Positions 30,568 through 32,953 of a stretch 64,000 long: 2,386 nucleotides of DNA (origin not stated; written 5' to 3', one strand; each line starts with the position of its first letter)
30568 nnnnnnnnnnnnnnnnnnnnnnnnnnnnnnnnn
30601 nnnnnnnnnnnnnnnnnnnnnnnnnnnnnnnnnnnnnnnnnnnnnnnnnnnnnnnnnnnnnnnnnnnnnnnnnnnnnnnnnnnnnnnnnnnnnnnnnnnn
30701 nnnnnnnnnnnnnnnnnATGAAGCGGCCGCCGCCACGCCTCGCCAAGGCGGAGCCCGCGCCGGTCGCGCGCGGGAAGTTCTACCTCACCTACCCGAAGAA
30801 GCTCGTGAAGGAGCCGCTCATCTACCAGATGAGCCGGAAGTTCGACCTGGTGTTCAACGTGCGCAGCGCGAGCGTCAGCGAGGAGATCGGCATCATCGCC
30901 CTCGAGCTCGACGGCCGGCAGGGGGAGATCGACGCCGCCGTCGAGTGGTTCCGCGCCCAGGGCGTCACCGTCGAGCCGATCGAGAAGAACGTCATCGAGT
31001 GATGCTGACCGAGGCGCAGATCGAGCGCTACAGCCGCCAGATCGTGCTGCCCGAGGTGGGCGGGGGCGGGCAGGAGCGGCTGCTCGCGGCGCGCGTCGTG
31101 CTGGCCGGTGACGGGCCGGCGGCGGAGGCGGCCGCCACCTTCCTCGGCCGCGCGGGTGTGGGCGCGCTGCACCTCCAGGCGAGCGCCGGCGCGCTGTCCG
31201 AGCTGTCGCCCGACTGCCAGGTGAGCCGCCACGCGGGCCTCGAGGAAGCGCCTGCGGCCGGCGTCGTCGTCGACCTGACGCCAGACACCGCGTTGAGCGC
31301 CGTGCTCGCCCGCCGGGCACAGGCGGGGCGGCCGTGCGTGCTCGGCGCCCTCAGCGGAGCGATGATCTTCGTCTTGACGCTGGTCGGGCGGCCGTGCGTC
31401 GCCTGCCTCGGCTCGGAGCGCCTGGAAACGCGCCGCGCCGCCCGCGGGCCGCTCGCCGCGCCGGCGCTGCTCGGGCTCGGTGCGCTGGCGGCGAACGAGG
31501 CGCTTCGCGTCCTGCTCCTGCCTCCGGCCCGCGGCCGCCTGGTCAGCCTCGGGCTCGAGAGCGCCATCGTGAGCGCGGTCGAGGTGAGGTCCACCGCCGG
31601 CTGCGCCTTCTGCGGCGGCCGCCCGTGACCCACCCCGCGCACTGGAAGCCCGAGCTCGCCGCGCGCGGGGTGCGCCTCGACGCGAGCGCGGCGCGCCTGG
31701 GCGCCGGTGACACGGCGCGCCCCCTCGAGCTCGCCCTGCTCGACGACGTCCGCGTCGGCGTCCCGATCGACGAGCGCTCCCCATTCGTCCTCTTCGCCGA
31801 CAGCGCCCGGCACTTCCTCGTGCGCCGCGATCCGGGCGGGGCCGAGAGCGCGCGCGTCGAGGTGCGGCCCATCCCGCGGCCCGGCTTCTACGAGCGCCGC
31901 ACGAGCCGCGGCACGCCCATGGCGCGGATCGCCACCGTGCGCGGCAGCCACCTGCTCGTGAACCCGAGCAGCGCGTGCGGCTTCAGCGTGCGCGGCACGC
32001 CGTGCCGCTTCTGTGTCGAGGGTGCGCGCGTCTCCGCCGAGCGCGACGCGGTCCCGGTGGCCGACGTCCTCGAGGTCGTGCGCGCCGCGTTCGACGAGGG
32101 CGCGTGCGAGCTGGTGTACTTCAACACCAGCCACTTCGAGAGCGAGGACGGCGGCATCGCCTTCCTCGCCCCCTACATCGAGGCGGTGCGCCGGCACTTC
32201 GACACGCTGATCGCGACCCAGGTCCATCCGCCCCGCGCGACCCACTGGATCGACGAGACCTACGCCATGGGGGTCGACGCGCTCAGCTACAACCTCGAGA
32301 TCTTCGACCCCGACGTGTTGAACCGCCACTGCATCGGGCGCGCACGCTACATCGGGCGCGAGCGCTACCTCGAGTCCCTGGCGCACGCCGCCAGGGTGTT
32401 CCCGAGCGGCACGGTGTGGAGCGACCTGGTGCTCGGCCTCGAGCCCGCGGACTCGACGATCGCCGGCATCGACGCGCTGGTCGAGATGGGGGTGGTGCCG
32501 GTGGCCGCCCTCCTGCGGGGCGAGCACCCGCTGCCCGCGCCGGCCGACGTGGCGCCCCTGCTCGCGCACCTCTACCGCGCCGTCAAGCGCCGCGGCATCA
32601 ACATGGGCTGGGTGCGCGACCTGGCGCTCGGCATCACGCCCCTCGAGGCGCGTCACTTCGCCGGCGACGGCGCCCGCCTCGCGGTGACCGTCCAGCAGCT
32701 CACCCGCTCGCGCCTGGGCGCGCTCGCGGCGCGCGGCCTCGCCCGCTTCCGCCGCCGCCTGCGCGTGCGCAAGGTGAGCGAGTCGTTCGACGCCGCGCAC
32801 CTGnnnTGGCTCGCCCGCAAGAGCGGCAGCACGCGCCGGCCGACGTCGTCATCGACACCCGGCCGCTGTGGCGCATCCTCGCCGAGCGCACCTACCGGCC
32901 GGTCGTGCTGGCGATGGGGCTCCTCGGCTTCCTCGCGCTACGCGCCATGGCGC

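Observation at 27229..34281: SAM-repressed eight-gene operon: protein-thiocarboxylate sulfur-carrier system for homocysteine/cysteine synthesis with unusual composition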

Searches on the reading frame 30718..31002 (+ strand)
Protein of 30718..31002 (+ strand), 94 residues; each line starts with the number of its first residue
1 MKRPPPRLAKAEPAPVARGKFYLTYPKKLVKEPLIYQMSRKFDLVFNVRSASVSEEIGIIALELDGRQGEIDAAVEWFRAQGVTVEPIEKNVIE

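Call 4: search_protein_families(library=pfam, proteins=[window:30718-31002:+], max_evalue=0.01)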
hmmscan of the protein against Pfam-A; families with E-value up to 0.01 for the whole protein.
window:30718-31002:+ (94 aa): 1 family
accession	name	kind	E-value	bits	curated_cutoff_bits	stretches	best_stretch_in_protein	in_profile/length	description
PF09383.16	NIL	-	1e-15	57.8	24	1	23-86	5-72/73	NIL domain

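Call 5: search_protein_families(library=ncbifam, proteins=[window:30718-31002:+], max_evalue=0.01)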
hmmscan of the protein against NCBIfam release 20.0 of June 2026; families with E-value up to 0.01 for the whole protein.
window:30718-31002:+ (94 aa): 1 family
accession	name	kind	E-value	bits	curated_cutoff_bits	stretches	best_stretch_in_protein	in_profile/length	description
TIGR02314.1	ABC_MetN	equivalog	0.0028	16.7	499.7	1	23-86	271-338/343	methionine ABC transporter ATP-binding protein MetN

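Call 48: find_homologous_proteins(query=window:30718-30999:+, max_evalue=0.001)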
Query window:30718-30999:+ (94 aa): 734 proteins with E <= 0.001 among 736 candidates; the best 120 are listed.
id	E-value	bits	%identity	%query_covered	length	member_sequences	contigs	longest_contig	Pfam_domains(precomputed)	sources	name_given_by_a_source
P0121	1.1e-52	194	98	100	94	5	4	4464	PF09383.17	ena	-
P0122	5.6e-50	185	95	100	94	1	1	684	PF09383.17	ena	-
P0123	5.0e-48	179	93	100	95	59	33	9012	PF09383.17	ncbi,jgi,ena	jgi:L-aspartate semialdehyde sulfurtransferase ferredoxin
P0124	2.6e-47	176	90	100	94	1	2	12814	PF09383.17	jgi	jgi:ABC-type methionine transport system ATPase subunit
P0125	5.1e-47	175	90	100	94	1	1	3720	PF09383.17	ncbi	-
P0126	5.1e-47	175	92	100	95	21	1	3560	PF09383.17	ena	-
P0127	6.9e-47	175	90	100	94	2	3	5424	PF09383.17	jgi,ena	jgi:ABC-type methionine transport system ATPase subunit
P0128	9.4e-47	175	89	100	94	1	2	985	PF09383.17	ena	-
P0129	1.8e-46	174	91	100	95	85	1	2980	PF09383.17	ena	-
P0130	2.1e-46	173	89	100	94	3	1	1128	PF09383.17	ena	-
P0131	2.1e-46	173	88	100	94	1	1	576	PF09383.17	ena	-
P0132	2.3e-46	173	91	100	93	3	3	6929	PF09383.17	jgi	jgi:L-aspartate semialdehyde sulfurtransferase ferredoxin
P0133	4.4e-46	172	89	100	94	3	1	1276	PF09383.17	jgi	-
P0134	4.7e-46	172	89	100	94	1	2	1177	PF09383.17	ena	-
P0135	4.7e-46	172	91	100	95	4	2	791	PF09383.17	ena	-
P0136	6.4e-46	172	88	100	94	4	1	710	PF09383.17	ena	-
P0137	9.0e-46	171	89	100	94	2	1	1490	PF09383.17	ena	-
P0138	9.2e-46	171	88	100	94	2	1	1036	PF09383.17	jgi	jgi:L-aspartate semialdehyde sulfurtransferase ferredoxin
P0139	9.7e-46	171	87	100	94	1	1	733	PF09383.17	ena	-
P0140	9.7e-46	171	89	100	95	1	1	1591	PF09383.17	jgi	-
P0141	2.4e-45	170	88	100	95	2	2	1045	PF09383.17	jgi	jgi:L-aspartate semialdehyde sulfurtransferase ferredoxin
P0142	2.6e-45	170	87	100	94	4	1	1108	PF09383.17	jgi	-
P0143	2.9e-45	170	87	100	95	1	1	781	PF09383.17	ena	-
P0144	4.1e-45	169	87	100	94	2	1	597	PF09383.17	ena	-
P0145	4.6e-45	169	89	100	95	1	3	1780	PF09383.17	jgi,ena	-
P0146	8.3e-45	168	89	100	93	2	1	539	PF09383.17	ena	-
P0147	9.4e-45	168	89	100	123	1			PF09383.17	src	-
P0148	9.5e-45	168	87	99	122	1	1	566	PF09383.17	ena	-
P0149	1.3e-44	168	87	100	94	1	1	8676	PF09383.17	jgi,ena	jgi:ABC-type methionine transport system ATPase subunit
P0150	1.4e-44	168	87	100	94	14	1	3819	PF09383.17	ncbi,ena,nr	ncbi:MAG TPA: NIL domain-containing protein [Candidatus Binatia bacterium]|nr:NIL domain-containing 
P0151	1.4e-44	168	87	100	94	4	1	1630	PF09383.17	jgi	jgi:L-aspartate semialdehyde sulfurtransferase ferredoxin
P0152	3.6e-44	166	87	100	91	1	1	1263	PF09383.17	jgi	jgi:ABC-type methionine transport system ATPase subunit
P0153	4.8e-44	166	85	100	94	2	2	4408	PF09383.17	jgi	jgi:L-aspartate semialdehyde sulfurtransferase ferredoxin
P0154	6.8e-44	165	86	100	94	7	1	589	PF09383.17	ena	-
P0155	7.1e-44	165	85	100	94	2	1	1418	PF09383.17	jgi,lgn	jgi:L-aspartate semialdehyde sulfurtransferase ferredoxin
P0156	7.1e-44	165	86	100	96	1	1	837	PF09383.17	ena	-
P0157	7.5e-44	165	85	100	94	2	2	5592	PF09383.17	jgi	jgi:L-aspartate semialdehyde sulfurtransferase ferredoxin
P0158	8.3e-44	165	86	100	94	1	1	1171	PF09383.17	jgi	-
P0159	8.8e-44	165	88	100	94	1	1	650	PF09383.17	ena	-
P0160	9.8e-44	165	85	100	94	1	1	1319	PF09383.17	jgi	jgi:ABC-type methionine transport system ATPase subunit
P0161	1.0e-43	165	86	100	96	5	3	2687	PF09383.17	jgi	-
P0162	1.2e-43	165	87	100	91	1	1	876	PF09383.17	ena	-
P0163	1.3e-43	165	86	100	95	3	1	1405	PF09383.17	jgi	jgi:L-aspartate semialdehyde sulfurtransferase ferredoxin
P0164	1.8e-43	164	86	100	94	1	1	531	PF09383.17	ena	-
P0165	1.9e-43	164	86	100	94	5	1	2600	PF09383.17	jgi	jgi:ABC-type methionine transport system ATPase subunit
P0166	2.0e-43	164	86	100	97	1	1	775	PF09383.17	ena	-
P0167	2.6e-43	164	85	100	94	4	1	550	PF09383.17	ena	-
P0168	2.7e-43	164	86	100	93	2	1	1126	PF09383.17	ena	-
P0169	3.0e-43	163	87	100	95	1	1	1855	PF09383.17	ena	-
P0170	5.0e-43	163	86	100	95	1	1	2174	PF09383.17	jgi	jgi:ABC-type methionine transport system ATPase subunit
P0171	5.1e-43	163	84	100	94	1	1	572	PF09383.17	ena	-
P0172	1.0e-42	162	84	100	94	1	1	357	PF09383.17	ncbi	-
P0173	1.3e-42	161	85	100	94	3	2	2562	PF09383.17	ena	-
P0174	1.6e-42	161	85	100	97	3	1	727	PF09383.17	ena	-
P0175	3.6e-42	160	84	100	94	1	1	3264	PF09383.17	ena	-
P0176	3.7e-42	160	84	100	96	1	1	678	PF09383.17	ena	-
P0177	5.8e-42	159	85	100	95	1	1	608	PF09383.17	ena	-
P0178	6.6e-42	159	84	100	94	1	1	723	PF09383.17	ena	-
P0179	8.8e-42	159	84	100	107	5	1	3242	PF09383.17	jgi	jgi:ABC-type methionine transport system ATPase subunit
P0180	9.3e-42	159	86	100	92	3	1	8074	PF09383.17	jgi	jgi:ABC-type methionine transport system ATPase subunit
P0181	9.3e-42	159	83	100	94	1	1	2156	PF09383.17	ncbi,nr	ncbi:MAG: NIL domain-containing protein [Thermoplasmata archaeon]|nr:NIL domain-containing protein [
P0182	1.0e-41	159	84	100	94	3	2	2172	PF09383.17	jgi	jgi:ABC-type methionine transport system ATPase subunit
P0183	1.7e-41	158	85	100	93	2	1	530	PF09383.17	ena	-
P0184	1.8e-41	158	82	100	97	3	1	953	PF09383.17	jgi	-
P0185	2.5e-41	157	84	100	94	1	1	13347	PF09383.17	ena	-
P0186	4.8e-41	156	83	100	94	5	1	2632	PF09383.17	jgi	jgi:L-aspartate semialdehyde sulfurtransferase ferredoxin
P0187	4.8e-41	156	81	100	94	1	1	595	PF09383.17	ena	-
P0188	6.3e-41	156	82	100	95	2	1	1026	PF09383.17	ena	-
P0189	9.5e-41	155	83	100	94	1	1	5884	PF09383.17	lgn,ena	-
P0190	9.6e-41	155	81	100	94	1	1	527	PF09383.17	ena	-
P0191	1.1e-40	155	83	100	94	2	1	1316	PF09383.17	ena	-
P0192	1.2e-40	155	81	99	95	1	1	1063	PF09383.17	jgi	jgi:L-aspartate semialdehyde sulfurtransferase ferredoxin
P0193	1.2e-40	155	83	100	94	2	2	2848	PF09383.17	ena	-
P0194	1.9e-40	154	83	100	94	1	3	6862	PF09383.17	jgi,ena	jgi:L-aspartate semialdehyde sulfurtransferase ferredoxin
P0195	2.6e-40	154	83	100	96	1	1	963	PF09383.17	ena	-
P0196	3.8e-40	153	82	99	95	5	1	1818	PF09383.17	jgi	jgi:ABC-type methionine transport system ATPase subunit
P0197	4.1e-40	153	81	100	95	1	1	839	PF09383.17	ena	-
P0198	7.5e-40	153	82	100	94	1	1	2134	PF09383.17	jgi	jgi:ABC-type methionine transport system ATPase subunit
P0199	7.5e-40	153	82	100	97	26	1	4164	PF09383.17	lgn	-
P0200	1.3e-39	152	82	100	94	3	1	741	PF09383.17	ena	-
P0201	1.4e-39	152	79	100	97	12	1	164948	PF09383.17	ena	-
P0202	1.6e-39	151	81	100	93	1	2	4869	PF09383.17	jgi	jgi:ABC-type methionine transport system ATPase subunit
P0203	2.5e-39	151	79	99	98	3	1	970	PF09383.17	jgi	jgi:ABC-type methionine transport system ATPase subunit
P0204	2.5e-39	151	81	100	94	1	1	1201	PF09383.17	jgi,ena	jgi:ABC-type methionine transport system ATPase subunit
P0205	3.5e-39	150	80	100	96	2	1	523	PF09383.17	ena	-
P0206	4.5e-39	150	80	100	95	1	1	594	PF09383.17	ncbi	-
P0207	4.7e-39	150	80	100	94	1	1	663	PF09383.17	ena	-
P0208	5.4e-39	150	86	83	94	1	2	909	PF09383.17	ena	-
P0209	5.5e-39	150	82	100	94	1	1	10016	PF09383.17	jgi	jgi:ABC-type methionine transport system ATPase subunit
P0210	6.7e-39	149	78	100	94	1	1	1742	PF09383.17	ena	-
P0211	7.4e-39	149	80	100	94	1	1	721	PF09383.17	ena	-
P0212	9.6e-39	149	79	100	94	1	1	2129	PF09383.17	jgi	jgi:ABC-type methionine transport system ATPase subunit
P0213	1.8e-38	148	89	84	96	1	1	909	PF09383.17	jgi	jgi:L-aspartate semialdehyde sulfurtransferase ferredoxin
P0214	1.8e-38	148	79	100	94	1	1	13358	PF09383.17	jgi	jgi:ABC-type methionine transport system ATPase subunit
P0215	2.1e-38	148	86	89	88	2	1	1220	PF09383.17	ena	-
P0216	2.7e-38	148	76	100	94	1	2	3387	PF09383.17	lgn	-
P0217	4.3e-38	147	78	99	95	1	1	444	PF09383.17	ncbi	-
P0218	5.6e-38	147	76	98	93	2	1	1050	PF09383.17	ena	-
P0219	5.7e-38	147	81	100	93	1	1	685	PF09383.17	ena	-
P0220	5.8e-38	146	82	98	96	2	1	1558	PF09383.17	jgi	jgi:ABC-type methionine transport system ATPase subunit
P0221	6.8e-38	146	79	100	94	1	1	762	PF09383.17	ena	-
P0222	8.7e-38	146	80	96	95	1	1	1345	PF09383.17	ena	-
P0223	8.8e-38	146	78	100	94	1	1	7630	PF09383.17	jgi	jgi:ABC-type methionine transport system ATPase subunit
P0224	9.1e-38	146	79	100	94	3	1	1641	PF09383.17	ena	-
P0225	9.1e-38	146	78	100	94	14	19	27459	PF09383.17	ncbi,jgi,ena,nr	ncbi:MAG TPA: NIL domain-containing protein [Candidatus Binatus sp.]|jgi:L-aspartate semialdehyde su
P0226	9.4e-38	146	79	100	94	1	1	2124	PF09383.17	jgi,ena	-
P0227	1.2e-37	145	78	100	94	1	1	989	PF09383.17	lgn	-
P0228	1.3e-37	145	79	100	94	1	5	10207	PF09383.17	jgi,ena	jgi:L-aspartate semialdehyde sulfurtransferase ferredoxin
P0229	1.4e-37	145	84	86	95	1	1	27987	PF09383.17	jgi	jgi:ABC-type methionine transport system ATPase subunit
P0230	1.7e-37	145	78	100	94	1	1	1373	PF09383.17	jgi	jgi:ABC-type methionine transport system ATPase subunit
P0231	2.3e-37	145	78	99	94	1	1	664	PF09383.17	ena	-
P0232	2.4e-37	145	76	99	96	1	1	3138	PF09383.17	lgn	-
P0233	3.2e-37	144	77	100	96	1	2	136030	PF09383.17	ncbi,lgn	-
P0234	4.0e-37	144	76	100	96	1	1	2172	PF09383.17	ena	-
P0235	4.5e-37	144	78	99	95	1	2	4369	PF09383.17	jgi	jgi:L-aspartate semialdehyde sulfurtransferase ferredoxin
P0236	4.7e-37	144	77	100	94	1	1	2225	PF09383.17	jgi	jgi:ABC-type methionine transport system ATPase subunit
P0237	4.9e-37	144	80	100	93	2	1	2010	PF09383.17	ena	-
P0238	1.3e-36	142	76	100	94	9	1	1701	PF09383.17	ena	-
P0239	2.0e-36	142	77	100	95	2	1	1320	PF09383.17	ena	-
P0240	6.1e-36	140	74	100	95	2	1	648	PF09383.17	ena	-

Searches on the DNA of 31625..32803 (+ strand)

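Call 19: search_rna_families(sources=[L017, L019, L022, L023, L032, L034, L038, L046], threshold=gathering)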
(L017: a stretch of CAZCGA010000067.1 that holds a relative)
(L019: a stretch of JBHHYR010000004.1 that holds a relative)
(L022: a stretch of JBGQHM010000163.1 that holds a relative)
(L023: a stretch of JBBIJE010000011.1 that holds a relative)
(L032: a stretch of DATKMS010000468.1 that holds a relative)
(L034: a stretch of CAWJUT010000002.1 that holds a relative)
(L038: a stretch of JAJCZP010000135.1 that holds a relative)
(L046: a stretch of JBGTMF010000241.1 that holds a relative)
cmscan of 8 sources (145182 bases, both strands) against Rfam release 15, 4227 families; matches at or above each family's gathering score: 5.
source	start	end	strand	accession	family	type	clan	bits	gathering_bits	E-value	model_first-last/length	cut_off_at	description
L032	4552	4625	+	RF00005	tRNA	Gene; tRNA;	CL00001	68.9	29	1.4e-12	1-71/71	no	tRNA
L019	4974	5047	+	RF00005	tRNA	Gene; tRNA;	CL00001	68.2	29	2.2e-12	1-71/71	no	tRNA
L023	3209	3283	-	RF00005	tRNA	Gene; tRNA;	CL00001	65.8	29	1e-11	1-71/71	no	tRNA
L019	3115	3187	-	RF00005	tRNA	Gene; tRNA;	CL00001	63.9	29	3.4e-11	1-71/71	no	tRNA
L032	2914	2986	-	RF00005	tRNA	Gene; tRNA;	CL00001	63.9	29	3.4e-11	1-71/71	no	tRNA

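Call 62: search_rna_families(source=L036, start=4500, end=6900, threshold=evalue, max_evalue=0.1)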
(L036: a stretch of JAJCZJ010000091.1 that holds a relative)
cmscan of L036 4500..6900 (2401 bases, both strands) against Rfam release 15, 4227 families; matches with E-value up to 0.1: 1.
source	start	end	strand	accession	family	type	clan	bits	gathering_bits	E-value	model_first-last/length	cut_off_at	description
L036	4500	4552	+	RF00911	mir-672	Gene; miRNA;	-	24.2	97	0.07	21-81/81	5'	mir-672 microRNA precursor family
